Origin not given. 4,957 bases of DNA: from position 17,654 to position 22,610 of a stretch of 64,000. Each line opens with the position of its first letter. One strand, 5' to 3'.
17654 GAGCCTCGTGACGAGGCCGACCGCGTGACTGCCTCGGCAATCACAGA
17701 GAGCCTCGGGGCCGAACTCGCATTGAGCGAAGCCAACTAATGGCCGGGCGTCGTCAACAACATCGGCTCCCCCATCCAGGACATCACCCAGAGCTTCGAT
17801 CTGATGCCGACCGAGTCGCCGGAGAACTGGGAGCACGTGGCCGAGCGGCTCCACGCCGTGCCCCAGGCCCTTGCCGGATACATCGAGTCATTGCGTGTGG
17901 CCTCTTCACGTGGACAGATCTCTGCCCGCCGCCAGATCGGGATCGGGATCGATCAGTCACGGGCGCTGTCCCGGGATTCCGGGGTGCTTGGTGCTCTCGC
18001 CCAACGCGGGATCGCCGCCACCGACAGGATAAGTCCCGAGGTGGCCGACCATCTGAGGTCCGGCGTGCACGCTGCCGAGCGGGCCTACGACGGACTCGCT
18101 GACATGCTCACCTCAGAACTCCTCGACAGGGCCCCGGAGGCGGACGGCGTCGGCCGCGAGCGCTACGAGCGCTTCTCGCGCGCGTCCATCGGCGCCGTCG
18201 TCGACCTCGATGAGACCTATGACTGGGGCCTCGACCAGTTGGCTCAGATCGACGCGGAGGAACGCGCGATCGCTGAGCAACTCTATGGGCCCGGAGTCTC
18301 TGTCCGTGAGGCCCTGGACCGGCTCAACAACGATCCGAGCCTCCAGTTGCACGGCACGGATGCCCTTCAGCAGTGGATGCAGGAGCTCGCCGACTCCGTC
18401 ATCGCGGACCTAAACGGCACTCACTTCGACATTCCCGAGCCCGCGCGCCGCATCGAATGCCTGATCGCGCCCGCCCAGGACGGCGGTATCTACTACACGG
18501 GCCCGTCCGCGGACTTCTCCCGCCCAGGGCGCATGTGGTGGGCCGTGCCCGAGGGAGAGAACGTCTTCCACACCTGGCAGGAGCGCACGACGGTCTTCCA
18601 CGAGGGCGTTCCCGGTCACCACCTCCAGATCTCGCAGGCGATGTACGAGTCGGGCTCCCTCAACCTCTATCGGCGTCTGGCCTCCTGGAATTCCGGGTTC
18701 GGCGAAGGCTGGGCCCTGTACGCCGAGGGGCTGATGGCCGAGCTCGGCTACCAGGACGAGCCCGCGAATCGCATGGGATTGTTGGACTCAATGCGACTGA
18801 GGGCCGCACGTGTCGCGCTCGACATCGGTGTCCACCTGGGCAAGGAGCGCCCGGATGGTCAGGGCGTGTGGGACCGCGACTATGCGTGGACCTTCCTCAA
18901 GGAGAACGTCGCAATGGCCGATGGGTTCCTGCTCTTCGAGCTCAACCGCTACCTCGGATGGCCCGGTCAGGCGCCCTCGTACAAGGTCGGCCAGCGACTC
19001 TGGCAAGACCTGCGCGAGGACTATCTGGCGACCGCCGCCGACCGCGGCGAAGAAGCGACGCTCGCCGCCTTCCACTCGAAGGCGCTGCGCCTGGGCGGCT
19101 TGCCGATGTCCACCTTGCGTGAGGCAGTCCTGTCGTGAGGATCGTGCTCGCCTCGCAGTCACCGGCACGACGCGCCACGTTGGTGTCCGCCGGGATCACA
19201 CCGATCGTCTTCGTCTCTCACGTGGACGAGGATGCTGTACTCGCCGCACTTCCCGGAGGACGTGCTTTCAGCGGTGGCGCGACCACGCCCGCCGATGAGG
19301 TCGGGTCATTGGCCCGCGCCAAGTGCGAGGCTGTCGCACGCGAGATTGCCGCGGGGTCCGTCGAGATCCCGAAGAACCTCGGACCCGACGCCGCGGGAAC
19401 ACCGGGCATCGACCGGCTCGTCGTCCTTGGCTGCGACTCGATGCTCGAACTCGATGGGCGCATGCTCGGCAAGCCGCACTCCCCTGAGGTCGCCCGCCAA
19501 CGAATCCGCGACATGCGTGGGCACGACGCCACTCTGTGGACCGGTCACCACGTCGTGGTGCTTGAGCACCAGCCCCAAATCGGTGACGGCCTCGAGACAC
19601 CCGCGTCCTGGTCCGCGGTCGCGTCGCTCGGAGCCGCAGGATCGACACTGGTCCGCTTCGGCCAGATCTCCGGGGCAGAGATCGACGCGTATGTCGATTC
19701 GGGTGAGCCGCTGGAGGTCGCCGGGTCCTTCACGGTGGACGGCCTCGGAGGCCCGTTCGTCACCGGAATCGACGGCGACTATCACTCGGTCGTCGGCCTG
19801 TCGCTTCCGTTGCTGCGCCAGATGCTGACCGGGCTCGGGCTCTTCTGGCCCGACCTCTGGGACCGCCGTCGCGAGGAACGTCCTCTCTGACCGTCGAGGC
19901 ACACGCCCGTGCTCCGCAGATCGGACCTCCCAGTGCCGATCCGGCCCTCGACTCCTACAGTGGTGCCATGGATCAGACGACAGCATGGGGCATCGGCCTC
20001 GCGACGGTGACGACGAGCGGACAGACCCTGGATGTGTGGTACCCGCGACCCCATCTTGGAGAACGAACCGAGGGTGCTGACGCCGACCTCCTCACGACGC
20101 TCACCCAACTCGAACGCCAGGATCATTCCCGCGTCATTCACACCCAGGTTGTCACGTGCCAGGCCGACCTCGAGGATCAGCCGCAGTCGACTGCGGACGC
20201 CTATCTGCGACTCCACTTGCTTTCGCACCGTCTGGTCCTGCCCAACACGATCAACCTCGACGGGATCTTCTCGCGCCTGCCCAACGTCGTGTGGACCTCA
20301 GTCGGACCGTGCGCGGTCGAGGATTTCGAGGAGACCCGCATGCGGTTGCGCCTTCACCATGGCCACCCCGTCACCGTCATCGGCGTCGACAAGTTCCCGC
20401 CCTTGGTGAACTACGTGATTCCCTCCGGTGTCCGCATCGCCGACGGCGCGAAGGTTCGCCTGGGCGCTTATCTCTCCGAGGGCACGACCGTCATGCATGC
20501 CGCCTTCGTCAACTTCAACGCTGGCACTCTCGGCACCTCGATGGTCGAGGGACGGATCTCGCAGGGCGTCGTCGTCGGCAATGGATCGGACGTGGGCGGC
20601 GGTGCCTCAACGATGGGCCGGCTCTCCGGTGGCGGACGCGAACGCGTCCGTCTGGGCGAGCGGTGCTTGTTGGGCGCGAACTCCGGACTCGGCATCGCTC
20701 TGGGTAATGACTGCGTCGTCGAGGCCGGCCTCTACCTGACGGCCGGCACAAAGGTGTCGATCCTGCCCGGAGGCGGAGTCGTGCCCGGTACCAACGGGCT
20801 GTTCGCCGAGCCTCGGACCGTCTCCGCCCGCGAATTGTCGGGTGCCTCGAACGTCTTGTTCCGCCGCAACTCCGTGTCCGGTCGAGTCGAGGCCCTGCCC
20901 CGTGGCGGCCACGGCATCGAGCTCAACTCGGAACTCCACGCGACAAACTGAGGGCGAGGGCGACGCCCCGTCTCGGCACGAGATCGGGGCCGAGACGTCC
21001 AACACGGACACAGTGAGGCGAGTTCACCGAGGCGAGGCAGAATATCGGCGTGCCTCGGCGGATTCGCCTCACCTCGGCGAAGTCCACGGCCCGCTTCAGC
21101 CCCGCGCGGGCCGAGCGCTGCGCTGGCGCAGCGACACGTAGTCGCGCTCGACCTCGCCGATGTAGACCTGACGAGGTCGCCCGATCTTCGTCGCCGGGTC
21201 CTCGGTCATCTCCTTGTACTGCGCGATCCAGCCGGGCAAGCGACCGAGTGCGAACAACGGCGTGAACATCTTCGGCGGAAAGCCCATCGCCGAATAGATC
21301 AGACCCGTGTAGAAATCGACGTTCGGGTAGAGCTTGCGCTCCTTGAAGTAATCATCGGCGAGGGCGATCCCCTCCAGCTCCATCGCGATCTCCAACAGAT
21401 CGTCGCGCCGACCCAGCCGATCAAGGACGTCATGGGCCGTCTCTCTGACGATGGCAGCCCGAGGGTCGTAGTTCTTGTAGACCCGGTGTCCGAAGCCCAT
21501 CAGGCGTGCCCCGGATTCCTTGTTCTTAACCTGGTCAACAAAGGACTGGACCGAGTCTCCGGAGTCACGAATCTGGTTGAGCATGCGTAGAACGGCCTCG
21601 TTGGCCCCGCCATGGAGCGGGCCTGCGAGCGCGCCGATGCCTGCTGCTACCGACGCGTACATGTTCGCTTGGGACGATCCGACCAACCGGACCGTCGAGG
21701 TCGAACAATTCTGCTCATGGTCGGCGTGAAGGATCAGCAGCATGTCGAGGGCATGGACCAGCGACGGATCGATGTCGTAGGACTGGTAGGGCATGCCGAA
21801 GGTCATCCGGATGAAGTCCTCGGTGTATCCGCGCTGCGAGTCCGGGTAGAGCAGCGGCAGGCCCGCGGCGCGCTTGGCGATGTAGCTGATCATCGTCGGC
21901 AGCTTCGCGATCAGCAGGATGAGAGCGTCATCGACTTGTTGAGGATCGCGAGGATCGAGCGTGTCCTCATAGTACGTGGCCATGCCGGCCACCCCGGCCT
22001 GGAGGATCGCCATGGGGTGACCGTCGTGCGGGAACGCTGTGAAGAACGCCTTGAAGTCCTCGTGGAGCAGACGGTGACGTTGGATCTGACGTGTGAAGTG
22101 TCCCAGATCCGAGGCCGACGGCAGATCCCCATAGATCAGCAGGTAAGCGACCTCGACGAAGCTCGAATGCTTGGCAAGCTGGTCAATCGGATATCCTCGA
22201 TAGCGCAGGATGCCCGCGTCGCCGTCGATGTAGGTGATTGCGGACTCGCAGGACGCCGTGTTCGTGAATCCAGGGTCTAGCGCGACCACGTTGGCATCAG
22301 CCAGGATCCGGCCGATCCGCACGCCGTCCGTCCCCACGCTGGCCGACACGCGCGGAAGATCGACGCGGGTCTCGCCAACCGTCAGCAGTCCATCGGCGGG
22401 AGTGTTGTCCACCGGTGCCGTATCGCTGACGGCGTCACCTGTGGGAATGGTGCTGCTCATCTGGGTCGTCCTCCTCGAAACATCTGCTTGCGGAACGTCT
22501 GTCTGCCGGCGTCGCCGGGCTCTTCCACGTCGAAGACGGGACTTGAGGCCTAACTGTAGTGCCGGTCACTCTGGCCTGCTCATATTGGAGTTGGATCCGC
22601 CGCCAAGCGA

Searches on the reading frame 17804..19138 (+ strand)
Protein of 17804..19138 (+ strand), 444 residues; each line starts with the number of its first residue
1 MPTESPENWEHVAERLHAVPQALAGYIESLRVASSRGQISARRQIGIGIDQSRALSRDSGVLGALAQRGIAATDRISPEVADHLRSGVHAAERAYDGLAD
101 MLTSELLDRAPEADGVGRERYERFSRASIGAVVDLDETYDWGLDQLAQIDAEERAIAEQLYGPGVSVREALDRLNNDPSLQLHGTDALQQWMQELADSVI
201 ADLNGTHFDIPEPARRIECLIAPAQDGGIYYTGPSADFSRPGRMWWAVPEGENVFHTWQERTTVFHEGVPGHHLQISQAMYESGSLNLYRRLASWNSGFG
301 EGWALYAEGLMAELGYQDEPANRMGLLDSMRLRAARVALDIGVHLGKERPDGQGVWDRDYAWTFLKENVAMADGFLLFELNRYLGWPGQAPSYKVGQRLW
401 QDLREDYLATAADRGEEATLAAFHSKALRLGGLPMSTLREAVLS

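Call 64: search_protein_families(library=pfam, proteins=[window:17804-19138:+], max_evalue=0.00001)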
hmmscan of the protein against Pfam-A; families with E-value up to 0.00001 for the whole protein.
window:17804-19138:+ (444 aa): 1 family
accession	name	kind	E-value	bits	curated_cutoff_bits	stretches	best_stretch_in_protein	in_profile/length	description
PF05960.17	DUF885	-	1.3e-132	444.6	32.4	1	1-442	94-532/532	Bacterial protein of unknown function (DUF885)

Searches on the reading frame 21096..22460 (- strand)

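Call 64: search_protein_families(library=pfam, proteins=[window:21096-22460:-], max_evalue=0.00001)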
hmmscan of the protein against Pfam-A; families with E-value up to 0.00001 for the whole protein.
window:21096-22460:- (454 aa): 1 family
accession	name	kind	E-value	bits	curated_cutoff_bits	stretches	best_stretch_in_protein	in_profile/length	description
PF00285.26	Citrate_synt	-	8.4e-135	449.8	27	1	64-430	1-357/357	Citrate synthase, C-terminal domain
